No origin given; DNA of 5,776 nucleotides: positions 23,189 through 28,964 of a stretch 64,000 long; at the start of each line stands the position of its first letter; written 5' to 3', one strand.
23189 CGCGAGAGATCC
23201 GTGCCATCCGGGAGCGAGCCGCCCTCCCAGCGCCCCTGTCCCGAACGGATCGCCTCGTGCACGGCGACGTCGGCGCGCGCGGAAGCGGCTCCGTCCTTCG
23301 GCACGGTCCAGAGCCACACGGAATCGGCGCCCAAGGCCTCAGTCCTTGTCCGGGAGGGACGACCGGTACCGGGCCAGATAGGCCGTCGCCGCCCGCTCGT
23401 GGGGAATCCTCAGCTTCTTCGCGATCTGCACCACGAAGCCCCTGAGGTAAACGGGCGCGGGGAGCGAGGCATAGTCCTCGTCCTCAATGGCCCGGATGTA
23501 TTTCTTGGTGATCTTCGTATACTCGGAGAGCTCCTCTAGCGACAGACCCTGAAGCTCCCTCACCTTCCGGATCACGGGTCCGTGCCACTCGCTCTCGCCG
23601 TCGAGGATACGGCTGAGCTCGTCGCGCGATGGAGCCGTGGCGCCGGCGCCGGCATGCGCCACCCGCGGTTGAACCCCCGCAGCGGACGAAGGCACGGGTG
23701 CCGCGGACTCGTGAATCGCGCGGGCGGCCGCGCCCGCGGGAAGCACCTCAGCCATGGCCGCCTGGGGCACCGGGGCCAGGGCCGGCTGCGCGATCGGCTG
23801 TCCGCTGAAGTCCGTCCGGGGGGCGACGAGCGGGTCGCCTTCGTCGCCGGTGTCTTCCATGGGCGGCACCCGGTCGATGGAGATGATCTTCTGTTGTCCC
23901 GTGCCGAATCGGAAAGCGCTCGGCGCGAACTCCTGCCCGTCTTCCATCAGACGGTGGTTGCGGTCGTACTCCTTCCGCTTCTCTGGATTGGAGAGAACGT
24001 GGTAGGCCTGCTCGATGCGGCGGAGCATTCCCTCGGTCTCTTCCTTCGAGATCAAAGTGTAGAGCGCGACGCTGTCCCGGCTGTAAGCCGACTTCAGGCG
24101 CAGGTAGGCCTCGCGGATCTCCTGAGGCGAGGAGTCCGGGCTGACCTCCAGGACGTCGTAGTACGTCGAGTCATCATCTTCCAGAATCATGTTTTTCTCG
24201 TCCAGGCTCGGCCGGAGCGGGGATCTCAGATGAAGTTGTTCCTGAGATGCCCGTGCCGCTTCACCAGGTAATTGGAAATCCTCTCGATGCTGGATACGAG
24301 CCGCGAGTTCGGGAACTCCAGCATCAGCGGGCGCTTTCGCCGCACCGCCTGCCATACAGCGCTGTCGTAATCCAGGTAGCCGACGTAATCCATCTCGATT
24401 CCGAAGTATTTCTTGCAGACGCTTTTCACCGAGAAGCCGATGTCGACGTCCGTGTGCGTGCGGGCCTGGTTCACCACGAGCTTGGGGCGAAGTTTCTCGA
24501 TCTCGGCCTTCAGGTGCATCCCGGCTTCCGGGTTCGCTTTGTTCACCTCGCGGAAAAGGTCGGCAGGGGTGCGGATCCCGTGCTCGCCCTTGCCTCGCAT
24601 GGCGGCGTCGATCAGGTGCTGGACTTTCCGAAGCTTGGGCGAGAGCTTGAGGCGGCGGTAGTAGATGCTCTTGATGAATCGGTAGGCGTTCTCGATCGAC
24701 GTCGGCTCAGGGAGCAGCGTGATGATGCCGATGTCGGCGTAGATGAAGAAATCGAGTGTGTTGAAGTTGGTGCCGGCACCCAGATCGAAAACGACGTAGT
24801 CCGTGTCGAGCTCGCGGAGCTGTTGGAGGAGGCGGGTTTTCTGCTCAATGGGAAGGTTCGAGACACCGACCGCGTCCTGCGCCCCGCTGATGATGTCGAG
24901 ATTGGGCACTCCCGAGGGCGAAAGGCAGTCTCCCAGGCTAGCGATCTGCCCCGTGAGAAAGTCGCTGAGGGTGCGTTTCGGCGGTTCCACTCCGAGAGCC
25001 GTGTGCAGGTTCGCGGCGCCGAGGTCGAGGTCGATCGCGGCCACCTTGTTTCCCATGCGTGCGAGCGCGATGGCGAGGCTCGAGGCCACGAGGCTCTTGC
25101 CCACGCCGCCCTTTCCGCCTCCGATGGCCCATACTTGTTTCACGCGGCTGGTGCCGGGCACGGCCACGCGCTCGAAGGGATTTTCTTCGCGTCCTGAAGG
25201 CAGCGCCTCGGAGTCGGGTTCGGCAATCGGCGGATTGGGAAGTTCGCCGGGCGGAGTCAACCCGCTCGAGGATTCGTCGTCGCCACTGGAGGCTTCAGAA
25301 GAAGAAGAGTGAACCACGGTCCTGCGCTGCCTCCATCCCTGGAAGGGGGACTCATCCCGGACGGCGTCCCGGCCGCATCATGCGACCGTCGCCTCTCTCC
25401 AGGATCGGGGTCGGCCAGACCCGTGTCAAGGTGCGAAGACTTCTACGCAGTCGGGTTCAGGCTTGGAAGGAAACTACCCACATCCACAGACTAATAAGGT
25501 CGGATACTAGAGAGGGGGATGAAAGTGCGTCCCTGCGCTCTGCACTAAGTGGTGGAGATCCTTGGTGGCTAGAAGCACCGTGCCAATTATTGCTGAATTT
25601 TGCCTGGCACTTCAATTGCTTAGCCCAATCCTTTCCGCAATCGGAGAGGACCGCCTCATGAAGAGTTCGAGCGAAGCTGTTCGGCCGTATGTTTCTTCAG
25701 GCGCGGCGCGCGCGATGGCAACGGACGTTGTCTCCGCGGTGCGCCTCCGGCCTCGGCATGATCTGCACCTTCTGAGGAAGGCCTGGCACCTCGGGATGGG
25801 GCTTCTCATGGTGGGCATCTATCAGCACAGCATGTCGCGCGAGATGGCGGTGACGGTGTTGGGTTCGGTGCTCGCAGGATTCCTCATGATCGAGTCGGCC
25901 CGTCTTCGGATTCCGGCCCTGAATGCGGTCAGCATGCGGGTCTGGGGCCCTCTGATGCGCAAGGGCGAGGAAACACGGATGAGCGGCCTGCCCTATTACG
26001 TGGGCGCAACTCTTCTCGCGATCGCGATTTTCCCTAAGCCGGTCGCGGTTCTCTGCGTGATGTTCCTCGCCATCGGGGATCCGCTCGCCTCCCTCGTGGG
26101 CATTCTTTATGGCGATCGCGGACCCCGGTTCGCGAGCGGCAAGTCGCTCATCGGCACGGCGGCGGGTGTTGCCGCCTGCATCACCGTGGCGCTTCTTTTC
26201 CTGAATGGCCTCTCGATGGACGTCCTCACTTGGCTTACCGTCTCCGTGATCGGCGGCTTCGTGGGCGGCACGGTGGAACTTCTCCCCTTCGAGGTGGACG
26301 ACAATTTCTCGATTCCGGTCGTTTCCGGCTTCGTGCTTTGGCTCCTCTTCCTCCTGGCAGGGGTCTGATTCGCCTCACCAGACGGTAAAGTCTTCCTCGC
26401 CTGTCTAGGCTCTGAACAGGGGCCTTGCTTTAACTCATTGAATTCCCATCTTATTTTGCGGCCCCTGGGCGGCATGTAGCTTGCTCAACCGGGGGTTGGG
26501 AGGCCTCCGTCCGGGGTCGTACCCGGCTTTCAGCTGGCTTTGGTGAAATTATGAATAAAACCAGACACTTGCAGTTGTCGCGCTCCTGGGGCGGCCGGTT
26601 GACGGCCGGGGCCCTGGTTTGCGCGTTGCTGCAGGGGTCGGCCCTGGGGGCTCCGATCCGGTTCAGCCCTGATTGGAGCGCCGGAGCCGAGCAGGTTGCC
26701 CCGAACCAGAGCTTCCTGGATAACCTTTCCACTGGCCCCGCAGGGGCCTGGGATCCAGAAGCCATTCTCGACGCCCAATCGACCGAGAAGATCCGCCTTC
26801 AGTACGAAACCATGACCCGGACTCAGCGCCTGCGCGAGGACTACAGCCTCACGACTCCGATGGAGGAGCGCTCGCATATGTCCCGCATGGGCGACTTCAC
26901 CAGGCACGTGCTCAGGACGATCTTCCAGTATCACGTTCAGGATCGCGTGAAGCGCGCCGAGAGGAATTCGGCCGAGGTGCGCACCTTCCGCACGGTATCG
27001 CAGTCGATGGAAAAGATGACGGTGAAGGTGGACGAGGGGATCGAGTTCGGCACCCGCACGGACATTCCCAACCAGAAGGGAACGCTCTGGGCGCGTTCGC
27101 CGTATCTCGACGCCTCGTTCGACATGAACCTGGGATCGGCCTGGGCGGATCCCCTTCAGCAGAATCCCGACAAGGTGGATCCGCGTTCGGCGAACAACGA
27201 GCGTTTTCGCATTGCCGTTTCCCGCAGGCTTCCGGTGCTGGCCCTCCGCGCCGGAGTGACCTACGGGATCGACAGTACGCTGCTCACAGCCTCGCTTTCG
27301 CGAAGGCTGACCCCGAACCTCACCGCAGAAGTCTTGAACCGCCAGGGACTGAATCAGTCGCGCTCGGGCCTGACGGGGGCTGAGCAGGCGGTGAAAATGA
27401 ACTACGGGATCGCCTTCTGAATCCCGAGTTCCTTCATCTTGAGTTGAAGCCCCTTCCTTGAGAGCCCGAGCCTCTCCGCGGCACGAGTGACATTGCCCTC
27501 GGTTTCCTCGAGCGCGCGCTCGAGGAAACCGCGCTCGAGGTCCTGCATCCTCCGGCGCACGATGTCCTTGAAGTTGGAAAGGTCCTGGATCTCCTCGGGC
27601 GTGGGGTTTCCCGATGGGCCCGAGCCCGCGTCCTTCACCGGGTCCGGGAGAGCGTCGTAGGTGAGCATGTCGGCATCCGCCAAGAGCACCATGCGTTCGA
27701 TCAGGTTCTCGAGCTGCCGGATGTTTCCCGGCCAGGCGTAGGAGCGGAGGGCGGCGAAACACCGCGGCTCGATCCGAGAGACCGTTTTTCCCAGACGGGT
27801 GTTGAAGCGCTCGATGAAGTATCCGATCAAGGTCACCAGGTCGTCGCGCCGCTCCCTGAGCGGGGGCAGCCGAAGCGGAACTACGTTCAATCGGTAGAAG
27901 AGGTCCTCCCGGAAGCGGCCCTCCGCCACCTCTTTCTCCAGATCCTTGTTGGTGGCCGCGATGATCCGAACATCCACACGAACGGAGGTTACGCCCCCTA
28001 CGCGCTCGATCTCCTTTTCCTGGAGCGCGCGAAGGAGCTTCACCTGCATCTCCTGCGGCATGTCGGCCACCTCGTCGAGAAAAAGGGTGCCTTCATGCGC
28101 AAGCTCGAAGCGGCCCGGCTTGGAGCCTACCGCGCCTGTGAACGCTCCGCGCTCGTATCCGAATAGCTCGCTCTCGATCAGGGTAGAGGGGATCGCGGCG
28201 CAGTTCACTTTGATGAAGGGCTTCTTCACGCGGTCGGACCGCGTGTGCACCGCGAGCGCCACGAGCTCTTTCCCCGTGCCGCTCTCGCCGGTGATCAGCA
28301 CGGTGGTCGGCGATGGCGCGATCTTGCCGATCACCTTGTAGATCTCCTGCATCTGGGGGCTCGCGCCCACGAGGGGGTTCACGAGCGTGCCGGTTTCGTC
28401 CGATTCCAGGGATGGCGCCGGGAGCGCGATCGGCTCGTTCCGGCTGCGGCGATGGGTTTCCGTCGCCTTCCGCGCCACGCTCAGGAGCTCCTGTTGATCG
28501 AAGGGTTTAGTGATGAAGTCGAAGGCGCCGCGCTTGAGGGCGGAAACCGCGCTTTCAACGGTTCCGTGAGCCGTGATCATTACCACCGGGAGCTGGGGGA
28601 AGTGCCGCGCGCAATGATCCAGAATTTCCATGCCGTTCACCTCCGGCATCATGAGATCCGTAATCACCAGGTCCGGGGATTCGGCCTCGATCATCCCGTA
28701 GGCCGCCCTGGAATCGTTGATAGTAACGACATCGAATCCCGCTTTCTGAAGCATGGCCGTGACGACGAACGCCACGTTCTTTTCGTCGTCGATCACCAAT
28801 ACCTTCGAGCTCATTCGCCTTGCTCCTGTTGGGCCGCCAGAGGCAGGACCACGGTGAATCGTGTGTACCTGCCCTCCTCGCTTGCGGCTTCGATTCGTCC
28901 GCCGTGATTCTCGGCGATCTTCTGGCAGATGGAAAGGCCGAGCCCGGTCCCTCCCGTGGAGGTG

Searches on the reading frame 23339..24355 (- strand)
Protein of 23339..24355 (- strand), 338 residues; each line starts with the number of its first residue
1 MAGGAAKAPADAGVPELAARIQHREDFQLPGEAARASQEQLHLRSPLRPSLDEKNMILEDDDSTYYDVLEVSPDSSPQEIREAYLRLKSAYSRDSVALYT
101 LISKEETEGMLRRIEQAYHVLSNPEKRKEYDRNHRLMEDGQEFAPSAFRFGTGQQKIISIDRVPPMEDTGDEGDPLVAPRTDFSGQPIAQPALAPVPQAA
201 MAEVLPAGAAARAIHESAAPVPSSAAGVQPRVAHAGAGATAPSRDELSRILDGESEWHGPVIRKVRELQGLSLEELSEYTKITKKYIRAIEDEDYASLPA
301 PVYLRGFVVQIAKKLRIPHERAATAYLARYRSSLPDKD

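Call 7: search_protein_families(library=pfam, proteins=[window:23339-24355:-], max_evalue=0.01)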
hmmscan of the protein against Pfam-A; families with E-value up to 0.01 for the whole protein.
window:23339-24355:- (338 aa): 4 families
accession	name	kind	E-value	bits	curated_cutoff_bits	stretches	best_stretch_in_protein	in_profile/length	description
PF13413.12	HTH_25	-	6.7e-20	71.1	24.6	1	262-319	2-59/62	Helix-turn-helix domain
PF00226.36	DnaJ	-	1.3e-11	44.9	27.8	1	64-131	1-63/63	DnaJ domain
PF01381.28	HTH_3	-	1.7e-05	25.2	23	1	262-291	1-30/55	Helix-turn-helix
PF12844.13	HTH_19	-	2.2e-05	24.7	30.2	1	262-319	4-55/64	Helix-turn-helix domain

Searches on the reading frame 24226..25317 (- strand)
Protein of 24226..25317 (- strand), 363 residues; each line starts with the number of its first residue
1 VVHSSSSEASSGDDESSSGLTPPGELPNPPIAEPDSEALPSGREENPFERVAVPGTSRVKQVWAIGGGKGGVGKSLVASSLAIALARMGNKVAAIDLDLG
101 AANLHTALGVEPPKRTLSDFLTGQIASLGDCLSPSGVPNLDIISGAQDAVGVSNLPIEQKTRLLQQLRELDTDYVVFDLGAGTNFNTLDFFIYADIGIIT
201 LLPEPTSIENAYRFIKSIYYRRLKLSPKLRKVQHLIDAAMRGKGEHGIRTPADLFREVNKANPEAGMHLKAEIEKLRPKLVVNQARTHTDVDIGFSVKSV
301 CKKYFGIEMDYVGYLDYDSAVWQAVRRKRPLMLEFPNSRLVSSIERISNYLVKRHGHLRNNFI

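Call 7: search_protein_families(library=pfam, proteins=[window:24226-25317:-], max_evalue=0.01)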
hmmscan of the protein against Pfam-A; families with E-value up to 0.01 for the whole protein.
window:24226-25317:- (363 aa): 7 families
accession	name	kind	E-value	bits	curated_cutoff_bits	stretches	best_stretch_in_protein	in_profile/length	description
PF13614.12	AAA_31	-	2.6e-14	54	27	1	62-229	3-175/177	AAA domain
PF01656.29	CbiA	-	2.1e-13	50.8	25.4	1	64-247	2-54/125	CobQ/CobB/MinD/ParA nucleotide binding domain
PF10609.15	ParA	-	3.6e-13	50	27.1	1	59-118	2-61/246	NUBPL iron-transfer P-loop NTPase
PF09140.17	MipZ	-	5.8e-07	29.5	20.7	1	65-105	5-45/262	ATPase MipZ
PF02374.21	ArsA_ATPase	-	1.7e-05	24.6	24.3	1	65-104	5-43/305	Anion-transporting ATPase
PF00142.24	Fer4_NifH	-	0.00058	19.9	25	1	68-103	7-42/271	4Fe-4S iron sulfur cluster binding proteins, NifH/frxC family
PF06564.18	CBP_BcsQ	-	0.0023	17.9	21.3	1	64-98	5-39/234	Cellulose biosynthesis protein BcsQ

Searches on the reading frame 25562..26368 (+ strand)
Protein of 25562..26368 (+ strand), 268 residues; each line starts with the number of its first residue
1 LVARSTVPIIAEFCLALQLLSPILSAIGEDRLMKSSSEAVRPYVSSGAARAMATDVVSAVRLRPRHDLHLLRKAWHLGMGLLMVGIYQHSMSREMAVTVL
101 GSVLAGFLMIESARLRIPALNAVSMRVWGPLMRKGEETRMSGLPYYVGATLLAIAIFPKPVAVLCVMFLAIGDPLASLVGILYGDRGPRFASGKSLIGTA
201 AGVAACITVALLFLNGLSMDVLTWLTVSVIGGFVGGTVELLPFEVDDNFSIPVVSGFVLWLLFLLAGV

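Call 7: search_protein_families(library=pfam, proteins=[window:25562-26368:+], max_evalue=0.01)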
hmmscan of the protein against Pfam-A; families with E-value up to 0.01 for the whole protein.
window:25562-26368:+ (268 aa): 1 family
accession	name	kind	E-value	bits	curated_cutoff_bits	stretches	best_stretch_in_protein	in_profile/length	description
PF01148.25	CTP_transf_1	-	0.0012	19.2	24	1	79-234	62-210/264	Cytidylyltransferase family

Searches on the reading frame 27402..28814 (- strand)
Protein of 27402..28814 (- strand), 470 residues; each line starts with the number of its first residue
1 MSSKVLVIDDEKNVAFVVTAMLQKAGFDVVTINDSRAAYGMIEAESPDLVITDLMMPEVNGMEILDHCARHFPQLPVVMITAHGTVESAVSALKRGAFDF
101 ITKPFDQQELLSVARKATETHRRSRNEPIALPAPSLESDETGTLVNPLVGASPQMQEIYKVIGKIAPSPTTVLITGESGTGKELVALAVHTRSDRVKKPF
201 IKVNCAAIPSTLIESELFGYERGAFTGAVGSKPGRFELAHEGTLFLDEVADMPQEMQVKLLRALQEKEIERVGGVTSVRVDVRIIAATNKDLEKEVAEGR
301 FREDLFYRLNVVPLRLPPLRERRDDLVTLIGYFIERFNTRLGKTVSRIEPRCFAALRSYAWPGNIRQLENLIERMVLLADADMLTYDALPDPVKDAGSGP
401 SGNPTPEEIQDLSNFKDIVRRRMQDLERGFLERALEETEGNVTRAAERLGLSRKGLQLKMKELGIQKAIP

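Call 49: search_protein_families(library=pfam, proteins=[window:27402-28814:-], max_evalue=0.00001)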
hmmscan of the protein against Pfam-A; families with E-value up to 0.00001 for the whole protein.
window:27402-28814:- (470 aa): 7 families
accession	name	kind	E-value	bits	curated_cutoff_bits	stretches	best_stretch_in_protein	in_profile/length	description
PF00158.32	Sigma54_activat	-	1.6e-73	246.4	20.2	1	148-314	1-167/168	Sigma-54 interaction domain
PF00072.30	Response_reg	-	1e-30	106.6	30.2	1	5-113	1-109/111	Response regulator receiver domain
PF14532.12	Sigma54_activ_2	-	2.2e-24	86.7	25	1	149-319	1-138/138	Sigma-54 interaction domain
PF25601.1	AAA_lid_14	-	5.4e-24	84.3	27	1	320-397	1-78/87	AAA+ ATPase lid domain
PF02954.25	HTH_8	-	5.1e-12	45.7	22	1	424-463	3-42/42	Bacterial regulatory protein, Fis family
PF01078.27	Mg_chelatase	-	2e-06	27.8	20.3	0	227-289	93-157/207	Magnesium chelatase, subunit ChlI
PF07728.20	AAA_5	-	7.5e-06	26.4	22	0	172-291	2-124/139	AAA domain (dynein-related subfamily)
